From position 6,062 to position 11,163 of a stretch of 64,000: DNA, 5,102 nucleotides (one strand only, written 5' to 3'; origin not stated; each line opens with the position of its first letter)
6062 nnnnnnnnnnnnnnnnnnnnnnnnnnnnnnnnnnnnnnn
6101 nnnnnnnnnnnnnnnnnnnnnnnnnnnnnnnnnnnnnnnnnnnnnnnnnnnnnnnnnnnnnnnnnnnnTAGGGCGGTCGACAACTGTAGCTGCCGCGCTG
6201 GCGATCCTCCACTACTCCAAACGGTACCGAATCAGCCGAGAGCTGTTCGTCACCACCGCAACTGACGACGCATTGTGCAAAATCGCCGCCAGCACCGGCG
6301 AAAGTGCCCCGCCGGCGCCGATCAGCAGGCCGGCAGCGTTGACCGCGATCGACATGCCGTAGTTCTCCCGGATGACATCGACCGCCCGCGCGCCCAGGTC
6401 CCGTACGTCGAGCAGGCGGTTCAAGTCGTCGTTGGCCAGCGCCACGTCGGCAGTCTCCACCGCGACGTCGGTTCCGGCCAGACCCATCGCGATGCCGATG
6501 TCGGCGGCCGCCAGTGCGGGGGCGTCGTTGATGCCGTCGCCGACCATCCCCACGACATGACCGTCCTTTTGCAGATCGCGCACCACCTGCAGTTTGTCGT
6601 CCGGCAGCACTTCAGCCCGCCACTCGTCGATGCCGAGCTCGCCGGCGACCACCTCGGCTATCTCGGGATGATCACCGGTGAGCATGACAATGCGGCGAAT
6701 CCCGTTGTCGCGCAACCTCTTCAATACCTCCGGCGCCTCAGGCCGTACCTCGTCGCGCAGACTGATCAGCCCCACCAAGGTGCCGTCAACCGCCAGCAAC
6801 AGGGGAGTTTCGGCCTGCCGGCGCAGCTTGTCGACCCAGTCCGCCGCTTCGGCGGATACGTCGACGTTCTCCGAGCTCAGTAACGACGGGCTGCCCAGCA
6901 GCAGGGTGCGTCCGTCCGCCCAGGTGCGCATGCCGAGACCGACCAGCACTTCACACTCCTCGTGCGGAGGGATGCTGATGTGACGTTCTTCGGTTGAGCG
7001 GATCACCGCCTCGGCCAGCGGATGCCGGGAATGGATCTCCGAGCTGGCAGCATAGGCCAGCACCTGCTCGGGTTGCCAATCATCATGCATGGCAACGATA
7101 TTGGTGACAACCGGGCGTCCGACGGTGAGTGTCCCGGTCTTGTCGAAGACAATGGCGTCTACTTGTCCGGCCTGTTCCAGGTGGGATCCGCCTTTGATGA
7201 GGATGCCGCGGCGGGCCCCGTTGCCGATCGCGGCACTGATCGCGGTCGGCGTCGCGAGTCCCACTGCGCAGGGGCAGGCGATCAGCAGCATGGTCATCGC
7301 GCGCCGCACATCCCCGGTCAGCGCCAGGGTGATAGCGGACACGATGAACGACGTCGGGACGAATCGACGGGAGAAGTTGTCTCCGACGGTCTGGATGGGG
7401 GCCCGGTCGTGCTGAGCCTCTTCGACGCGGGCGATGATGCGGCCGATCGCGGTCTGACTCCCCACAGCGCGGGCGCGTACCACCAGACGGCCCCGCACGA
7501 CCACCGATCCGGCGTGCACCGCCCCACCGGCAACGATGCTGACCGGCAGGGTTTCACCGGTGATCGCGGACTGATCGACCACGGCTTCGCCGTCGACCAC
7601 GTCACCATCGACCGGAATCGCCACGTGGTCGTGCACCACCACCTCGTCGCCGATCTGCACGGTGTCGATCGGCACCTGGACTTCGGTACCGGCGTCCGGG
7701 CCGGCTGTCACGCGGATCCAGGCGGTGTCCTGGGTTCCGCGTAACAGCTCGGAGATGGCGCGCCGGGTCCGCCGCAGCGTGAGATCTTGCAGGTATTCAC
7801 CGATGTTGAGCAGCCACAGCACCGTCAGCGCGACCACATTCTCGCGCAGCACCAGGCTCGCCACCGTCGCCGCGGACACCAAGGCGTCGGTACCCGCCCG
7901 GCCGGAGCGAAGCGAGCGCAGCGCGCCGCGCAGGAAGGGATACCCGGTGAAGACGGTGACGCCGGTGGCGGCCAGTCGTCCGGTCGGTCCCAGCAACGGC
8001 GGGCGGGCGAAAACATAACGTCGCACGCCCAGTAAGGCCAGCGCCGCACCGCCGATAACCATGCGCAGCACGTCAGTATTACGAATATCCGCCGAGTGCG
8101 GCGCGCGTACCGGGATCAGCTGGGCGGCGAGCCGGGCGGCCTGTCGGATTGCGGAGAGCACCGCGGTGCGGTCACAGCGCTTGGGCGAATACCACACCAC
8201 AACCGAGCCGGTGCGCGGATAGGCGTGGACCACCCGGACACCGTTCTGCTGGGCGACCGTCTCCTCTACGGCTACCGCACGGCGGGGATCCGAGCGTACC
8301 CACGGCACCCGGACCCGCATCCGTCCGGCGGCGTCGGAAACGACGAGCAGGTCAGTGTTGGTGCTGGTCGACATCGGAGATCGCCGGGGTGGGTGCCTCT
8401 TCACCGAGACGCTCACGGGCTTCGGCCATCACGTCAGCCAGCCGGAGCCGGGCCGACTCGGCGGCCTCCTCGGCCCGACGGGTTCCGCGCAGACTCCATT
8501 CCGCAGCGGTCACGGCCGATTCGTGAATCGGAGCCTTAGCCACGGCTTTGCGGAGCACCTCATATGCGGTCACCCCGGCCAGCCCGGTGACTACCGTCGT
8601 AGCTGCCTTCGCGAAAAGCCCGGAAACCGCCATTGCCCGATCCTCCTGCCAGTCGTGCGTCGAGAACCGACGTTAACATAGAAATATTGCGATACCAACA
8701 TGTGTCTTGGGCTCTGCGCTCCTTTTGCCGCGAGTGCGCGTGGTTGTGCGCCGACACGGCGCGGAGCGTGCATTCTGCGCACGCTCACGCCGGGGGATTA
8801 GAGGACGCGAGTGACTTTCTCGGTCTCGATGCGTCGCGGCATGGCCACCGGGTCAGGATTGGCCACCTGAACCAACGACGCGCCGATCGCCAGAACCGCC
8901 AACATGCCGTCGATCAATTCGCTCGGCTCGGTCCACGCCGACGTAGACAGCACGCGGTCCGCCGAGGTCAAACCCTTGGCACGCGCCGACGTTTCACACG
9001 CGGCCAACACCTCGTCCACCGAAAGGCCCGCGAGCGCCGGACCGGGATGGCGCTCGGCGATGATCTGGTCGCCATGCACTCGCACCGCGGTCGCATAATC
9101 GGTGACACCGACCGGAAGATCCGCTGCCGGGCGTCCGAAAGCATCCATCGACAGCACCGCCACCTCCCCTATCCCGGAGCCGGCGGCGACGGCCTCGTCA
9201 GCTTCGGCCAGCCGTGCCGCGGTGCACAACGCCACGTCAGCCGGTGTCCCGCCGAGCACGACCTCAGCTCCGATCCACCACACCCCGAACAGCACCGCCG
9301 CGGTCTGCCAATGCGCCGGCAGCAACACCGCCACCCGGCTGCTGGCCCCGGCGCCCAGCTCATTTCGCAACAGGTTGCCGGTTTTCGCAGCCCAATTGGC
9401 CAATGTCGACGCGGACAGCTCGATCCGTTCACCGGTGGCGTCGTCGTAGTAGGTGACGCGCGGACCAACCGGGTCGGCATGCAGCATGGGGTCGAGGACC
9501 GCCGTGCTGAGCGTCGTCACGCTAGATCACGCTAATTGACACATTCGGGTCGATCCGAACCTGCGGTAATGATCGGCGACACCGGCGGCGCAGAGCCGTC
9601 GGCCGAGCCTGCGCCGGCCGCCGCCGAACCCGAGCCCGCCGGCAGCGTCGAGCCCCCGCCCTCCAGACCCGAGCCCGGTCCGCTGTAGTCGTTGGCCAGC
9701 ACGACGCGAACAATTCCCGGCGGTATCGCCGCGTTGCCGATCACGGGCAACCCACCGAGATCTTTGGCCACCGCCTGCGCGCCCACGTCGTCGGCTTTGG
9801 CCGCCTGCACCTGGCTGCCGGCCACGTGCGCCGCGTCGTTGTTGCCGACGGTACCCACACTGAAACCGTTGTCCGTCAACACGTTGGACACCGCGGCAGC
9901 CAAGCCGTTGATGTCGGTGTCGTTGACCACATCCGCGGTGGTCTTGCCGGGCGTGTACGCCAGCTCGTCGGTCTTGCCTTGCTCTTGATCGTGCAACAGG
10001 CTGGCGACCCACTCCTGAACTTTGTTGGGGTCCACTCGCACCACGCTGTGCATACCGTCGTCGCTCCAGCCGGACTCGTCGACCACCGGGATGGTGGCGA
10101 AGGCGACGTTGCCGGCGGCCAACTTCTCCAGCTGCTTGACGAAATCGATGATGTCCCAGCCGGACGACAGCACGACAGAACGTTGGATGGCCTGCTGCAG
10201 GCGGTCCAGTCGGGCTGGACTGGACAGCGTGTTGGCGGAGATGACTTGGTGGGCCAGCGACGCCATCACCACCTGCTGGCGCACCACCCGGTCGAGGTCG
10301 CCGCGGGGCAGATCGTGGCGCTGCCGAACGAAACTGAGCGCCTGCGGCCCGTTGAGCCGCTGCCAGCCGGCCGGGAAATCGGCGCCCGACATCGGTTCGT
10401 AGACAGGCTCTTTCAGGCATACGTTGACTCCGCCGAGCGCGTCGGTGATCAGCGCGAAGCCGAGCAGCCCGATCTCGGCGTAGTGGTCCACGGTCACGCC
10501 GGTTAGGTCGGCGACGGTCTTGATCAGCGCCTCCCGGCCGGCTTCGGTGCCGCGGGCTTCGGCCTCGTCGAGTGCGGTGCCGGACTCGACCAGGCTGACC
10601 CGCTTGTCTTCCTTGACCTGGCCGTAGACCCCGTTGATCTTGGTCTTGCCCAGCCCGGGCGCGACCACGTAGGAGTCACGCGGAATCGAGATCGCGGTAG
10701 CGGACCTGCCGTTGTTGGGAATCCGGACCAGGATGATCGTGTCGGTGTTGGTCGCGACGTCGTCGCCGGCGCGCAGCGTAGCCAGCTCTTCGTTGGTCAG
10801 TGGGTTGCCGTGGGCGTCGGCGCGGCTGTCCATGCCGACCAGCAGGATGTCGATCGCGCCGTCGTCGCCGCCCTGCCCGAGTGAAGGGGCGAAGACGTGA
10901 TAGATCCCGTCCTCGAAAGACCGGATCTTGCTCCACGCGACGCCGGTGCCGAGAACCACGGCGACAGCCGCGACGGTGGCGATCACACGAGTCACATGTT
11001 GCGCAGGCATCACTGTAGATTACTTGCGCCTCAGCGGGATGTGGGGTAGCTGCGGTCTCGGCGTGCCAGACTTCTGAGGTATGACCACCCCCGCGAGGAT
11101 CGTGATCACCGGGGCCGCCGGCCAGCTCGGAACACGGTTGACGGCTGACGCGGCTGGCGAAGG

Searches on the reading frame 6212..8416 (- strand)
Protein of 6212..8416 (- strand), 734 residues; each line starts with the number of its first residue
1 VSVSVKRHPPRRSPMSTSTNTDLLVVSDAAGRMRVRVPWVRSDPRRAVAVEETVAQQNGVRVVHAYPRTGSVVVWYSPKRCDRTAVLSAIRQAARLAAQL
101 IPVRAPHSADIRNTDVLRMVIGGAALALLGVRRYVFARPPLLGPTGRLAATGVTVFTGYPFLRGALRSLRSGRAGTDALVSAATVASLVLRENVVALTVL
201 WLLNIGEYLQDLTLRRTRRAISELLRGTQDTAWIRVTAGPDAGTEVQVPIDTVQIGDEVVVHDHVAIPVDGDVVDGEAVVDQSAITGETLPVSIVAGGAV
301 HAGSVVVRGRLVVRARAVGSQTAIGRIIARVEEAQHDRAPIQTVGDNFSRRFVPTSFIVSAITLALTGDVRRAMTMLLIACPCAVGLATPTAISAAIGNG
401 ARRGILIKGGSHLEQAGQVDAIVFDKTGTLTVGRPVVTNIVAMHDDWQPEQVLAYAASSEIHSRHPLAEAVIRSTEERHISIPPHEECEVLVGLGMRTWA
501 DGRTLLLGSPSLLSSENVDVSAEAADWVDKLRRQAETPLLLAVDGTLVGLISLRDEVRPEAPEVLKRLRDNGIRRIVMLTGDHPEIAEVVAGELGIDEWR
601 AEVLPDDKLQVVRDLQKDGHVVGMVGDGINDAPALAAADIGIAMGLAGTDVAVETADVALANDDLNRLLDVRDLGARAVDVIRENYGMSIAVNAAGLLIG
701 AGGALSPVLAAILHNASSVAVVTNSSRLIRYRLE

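Call 6: search_protein_families(library=pfam, proteins=[window:6212-8416:-], max_evalue=0.01)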
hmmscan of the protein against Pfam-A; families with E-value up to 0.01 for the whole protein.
window:6212-8416:- (734 aa): 5 families
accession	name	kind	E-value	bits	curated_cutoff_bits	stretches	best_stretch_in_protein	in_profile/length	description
PF00122.25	E1-E2_ATPase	-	5.7e-43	147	28.1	1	241-403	11-181/181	E1-E2 ATPase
PF00702.32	Hydrolase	-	2.7e-39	136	26.4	1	419-639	1-191/191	haloacid dehalogenase-like hydrolase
PF19991.5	HMA_2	-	2.9e-05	24.5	30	1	24-96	9-81/154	Heavy metal associated domain 2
PF08282.18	Hydrolase_3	-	0.00038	20.7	20.9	0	622-654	206-238/255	haloacid dehalogenase-like hydrolase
PF12710.13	HAD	-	0.0015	19.4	27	1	557-635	86-188/189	haloacid dehalogenase-like hydrolase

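Call 7: search_protein_families(library=ncbifam, proteins=[window:6212-8416:-], max_evalue=0.01)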
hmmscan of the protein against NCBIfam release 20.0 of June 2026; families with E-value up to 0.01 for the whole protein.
window:6212-8416:- (734 aa): 23 families
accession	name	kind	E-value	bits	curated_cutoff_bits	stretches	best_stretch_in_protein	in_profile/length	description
TIGR01525.1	ATPase-IB_hvy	subfamily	9.9e-168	559.5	346.25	1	177-728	2-560/560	heavy metal translocating P-type ATPase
TIGR01512.1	ATPase-IB2_Cd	subfamily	3.4e-127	425.2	313.5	2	177-476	2-284/494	cadmium family heavy metal-translocating P-type ATPase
TIGR01511.1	ATPase-IB1_Cu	subfamily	1.3e-124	417.1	397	1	158-728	2-541/542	copper-translocating P-type ATPase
NF008262.1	PRK11033.1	equivalog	1.5e-123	413.8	1005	1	47-731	56-730/731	zinc/cadmium/mercury/lead-transporting ATPase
NF007952.0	PRK10671.1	equivalog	2.5e-114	383.2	1316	1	152-732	232-835/838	copper-exporting P-type ATPase CopA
NF033775.1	P_type_ZntA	exception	7.7e-111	371.6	1240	1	48-731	64-731/732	Zn(II)/Cd(II)/Pb(II) translocating P-type ATPase ZntA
TIGR01494.1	ATPase_P-type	subfamily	3.2e-73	246.8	62.3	1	202-706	5-466/478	HAD-IC family P-type ATPase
TIGR01497.1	kdpB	equivalog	3.2e-57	194.1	527.9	1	218-677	91-565/675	potassium-transporting ATPase subunit KdpB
NF010609.0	PRK14010.1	equivalog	1.1e-45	156.1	1323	1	212-678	85-561/673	K(+)-transporting ATPase subunit B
TIGR01647.1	ATPase-IIIA_H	equivalog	4.6e-44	150.8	615.5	3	243-478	100-346/755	plasma-membrane proton-efflux P-type ATPase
TIGR01522.1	ATPase-IIA2_Ca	equivalog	1.4e-32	112.4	798.3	3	604-683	572-651/854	calcium-transporting P-type ATPase, PMR1-type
TIGR01524.1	ATPase-IIIB_Mg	equivalog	1.6e-28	99.1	610.75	2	602-669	585-651/867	magnesium-translocating P-type ATPase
TIGR01517.1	ATPase-IIB_Ca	equivalog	3.1e-28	98.4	507.05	2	603-699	611-706/882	calcium-translocating P-type ATPase, PMCA-type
TIGR01116.1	ATPase-IIA1_Ca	equivalog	7.5e-28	97.1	703.4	2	545-667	455-590/799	calcium-translocating P-type ATPase, SERCA-type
TIGR01657.1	P-ATPase-V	hypoth_equivalog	8e-27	93.2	618.25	4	601-646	784-829/1055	ATP13A2 family polyamine export P-type ATPase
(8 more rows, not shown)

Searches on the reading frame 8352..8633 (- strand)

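Call 65: search_protein_families(library=pfam, proteins=[window:8352-8633:-], max_evalue=0.001)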
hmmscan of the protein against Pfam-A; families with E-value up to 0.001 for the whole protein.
window:8352-8633:- (93 aa): 1 family
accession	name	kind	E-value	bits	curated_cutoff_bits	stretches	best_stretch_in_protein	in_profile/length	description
PF07371.17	DUF1490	-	8.1e-41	138.4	28.4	1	1-87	1-87/88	Protein of unknown function (DUF1490)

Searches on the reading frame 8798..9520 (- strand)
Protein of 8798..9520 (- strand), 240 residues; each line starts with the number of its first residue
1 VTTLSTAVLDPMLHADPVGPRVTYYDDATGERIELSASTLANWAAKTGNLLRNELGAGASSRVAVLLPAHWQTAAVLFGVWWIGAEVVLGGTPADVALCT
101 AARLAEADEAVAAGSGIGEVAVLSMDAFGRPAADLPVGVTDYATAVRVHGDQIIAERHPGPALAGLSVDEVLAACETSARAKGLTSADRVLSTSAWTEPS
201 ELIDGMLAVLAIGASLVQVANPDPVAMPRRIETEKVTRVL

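Call 65: search_protein_families(library=pfam, proteins=[window:8798-9520:-], max_evalue=0.001)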
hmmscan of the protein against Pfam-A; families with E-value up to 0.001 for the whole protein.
window:8798-9520:- (240 aa): 1 family
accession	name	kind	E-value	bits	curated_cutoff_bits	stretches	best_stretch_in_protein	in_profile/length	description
PF00501.34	AMP-binding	-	2e-08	33.9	29.9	1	26-88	16-74/384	AMP-binding enzyme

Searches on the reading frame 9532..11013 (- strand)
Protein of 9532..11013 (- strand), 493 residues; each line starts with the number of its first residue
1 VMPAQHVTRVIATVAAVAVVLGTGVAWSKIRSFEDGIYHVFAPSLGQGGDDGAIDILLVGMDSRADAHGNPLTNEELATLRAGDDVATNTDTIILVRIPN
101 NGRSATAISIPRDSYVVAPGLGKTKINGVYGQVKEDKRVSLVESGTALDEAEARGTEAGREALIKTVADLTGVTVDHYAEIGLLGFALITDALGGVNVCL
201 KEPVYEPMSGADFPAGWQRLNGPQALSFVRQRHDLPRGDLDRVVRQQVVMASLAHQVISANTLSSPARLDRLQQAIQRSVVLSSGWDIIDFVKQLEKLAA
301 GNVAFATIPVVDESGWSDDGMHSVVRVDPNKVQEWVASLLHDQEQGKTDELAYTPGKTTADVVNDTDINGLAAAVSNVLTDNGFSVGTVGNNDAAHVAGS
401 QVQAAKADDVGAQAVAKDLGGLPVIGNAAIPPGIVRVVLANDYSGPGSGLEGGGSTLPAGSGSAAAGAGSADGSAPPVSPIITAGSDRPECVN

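Call 65: search_protein_families(library=pfam, proteins=[window:9532-11013:-], max_evalue=0.001)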
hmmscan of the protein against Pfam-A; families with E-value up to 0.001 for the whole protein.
window:9532-11013:- (493 aa): 2 families
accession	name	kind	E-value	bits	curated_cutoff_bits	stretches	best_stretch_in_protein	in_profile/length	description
PF03816.19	LytR_cpsA_psr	-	2.7e-40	138.4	24.6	1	89-257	1-148/150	LytR_cpsA_psr family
PF13399.11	LytR_C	-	9.1e-12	46.2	22.2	1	359-443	3-86/86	LytR cell envelope-related transcriptional attenuator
